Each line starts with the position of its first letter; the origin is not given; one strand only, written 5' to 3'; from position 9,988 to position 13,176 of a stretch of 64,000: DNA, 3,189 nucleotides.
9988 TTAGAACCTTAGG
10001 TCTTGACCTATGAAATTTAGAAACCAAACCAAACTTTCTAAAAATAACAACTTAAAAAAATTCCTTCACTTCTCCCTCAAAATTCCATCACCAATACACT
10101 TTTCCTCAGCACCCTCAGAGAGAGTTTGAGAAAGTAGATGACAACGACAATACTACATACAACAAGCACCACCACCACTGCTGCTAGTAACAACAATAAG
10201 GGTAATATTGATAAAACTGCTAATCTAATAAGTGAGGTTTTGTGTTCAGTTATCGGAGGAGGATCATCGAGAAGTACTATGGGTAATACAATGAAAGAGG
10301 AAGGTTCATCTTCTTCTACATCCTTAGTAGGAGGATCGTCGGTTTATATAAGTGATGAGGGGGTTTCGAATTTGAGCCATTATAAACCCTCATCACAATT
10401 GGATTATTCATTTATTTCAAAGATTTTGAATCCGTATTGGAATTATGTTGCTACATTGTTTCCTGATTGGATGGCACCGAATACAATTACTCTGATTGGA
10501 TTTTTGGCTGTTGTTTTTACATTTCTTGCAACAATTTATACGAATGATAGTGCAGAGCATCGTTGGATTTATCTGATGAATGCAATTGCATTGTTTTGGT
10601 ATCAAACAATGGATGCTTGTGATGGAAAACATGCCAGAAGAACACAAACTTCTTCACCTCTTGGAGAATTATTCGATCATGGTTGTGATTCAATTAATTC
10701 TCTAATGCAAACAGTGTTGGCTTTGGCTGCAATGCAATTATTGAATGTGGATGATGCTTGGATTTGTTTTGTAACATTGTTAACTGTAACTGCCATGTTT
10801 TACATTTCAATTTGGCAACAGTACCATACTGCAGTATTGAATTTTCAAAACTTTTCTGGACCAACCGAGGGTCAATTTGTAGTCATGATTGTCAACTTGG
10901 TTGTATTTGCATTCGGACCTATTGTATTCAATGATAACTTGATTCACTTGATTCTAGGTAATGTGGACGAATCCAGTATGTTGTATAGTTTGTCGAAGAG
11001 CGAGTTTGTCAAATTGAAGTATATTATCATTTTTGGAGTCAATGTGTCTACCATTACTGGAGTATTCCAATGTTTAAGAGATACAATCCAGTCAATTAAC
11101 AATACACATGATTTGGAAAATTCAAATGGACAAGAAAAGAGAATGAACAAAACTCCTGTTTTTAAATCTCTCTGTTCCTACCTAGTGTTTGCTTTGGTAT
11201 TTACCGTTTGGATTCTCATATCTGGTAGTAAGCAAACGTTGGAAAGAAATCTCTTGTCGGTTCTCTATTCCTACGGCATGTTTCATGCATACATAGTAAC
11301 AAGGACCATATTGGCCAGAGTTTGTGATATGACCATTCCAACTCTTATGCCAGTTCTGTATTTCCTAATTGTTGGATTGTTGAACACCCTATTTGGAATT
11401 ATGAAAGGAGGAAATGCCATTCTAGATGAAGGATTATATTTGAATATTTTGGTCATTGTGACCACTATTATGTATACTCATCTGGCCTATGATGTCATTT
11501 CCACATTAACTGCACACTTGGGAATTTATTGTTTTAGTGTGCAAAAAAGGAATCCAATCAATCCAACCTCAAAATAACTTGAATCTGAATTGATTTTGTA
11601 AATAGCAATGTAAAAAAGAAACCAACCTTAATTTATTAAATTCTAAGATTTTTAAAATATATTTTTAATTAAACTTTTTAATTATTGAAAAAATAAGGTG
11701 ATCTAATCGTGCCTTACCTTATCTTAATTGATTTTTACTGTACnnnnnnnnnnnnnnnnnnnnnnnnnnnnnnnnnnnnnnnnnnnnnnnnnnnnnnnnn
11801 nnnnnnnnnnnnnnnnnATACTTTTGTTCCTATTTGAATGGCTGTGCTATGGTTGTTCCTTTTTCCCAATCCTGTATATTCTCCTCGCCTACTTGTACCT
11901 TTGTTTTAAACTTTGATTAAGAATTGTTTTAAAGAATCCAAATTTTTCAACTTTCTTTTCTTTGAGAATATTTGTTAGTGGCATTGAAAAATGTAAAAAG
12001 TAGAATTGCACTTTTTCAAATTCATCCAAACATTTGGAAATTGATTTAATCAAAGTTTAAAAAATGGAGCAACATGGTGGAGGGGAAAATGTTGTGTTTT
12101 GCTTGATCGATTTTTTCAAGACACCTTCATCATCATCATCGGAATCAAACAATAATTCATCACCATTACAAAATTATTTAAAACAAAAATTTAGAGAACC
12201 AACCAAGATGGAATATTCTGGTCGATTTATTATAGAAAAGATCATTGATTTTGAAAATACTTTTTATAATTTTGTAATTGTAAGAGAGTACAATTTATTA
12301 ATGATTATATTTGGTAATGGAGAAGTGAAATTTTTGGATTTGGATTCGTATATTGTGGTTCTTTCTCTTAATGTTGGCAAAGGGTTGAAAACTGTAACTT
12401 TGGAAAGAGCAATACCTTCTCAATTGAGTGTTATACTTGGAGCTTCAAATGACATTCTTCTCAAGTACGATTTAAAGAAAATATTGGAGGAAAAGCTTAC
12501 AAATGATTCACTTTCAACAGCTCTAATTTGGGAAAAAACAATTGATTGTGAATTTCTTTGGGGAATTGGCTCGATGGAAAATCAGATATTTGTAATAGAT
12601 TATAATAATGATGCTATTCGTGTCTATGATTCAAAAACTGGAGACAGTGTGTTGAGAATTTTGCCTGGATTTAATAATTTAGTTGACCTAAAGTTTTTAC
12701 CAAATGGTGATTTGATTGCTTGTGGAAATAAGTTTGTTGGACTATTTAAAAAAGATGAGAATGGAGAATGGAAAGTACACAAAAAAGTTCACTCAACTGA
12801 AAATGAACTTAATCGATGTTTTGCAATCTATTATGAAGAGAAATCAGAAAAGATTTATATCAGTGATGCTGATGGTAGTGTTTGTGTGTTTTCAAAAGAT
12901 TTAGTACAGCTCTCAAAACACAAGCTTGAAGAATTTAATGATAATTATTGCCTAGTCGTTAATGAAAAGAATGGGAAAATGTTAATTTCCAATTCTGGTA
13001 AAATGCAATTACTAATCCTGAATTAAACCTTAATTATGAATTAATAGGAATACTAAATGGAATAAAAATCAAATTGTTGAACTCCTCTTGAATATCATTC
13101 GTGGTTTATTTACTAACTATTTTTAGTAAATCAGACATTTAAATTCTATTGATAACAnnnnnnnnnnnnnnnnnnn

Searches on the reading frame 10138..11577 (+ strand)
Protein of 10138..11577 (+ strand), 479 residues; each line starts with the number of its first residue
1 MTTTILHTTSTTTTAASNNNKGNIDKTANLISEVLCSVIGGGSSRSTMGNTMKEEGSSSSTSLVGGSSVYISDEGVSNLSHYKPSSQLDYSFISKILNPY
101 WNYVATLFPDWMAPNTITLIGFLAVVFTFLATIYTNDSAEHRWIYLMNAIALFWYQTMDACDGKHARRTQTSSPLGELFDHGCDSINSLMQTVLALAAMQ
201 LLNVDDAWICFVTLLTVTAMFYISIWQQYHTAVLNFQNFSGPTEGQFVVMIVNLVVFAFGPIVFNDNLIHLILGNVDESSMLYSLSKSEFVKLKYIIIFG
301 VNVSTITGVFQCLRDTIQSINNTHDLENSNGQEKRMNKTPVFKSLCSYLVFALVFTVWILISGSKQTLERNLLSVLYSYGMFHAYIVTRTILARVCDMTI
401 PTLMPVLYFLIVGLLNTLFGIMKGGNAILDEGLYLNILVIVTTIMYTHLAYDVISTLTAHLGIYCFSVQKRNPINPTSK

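Call 66: search_protein_families(library=pfam, proteins=[window:10138-11577:+], max_evalue=0.001)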
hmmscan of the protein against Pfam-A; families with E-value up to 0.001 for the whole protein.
window:10138-11577:+ (479 aa): 1 family
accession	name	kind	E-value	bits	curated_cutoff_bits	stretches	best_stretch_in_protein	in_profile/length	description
PF01066.26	CDP-OH_P_transf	-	1e-13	52.4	22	1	111-256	1-135/152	CDP-alcohol phosphatidyltransferase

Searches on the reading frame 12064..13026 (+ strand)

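Call 66: search_protein_families(library=pfam, proteins=[window:12064-13026:+], max_evalue=0.001)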
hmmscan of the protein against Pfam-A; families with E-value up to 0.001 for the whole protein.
window:12064-13026:+ (320 aa): 3 families
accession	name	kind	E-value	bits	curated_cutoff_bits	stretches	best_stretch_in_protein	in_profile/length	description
PF23409.1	Beta-prop_EML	-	2.4e-05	24.4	88.2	1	174-314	79-219/267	Echinoderm microtubule-associated protein first beta-propeller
PF25174.1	Beta-prop_THOC3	-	4.2e-05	23.1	305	1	180-311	66-190/272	THOC3 beta-propeller domain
PF23414.1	Beta-prop_EML_2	-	0.00014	21.8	90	0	170-277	48-152/266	Echinoderm microtubule-associated protein second beta-propeller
